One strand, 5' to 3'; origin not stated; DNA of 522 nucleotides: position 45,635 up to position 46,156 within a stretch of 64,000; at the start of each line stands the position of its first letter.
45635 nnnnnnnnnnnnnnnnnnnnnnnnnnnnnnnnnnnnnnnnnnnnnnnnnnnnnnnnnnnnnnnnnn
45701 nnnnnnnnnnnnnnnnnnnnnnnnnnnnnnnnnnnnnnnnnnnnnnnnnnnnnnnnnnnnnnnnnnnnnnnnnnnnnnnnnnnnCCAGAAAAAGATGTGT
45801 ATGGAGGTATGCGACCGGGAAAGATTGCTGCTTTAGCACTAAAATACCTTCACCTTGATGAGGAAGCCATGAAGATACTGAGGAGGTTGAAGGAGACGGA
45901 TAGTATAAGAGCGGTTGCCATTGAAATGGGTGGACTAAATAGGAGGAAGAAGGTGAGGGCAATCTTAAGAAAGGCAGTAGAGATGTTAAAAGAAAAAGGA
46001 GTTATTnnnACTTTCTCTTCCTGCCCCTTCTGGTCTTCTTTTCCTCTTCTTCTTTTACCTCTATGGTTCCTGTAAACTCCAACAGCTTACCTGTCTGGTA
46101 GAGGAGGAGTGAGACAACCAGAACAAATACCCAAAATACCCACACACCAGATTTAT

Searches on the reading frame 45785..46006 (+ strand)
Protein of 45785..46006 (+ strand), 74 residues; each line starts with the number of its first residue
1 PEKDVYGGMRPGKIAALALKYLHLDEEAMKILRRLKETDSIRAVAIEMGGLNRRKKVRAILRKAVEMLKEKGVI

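Call 46: search_protein_families(library=pfam, proteins=[window:45785-46006:+], max_evalue=0.1)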
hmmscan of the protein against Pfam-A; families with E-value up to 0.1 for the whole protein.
window:45785-46006:+ (74 aa): 2 families
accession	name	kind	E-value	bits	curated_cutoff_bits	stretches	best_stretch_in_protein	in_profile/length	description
PF00589.27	Phage_integrase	-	0.082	13.1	27.1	1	6-51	33-73/172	Phage integrase family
PF22785.1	Tc-R-P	-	0.095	13.7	27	0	7-53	2-49/106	Polymorphic toxin system, DSP-PTPase phosphatase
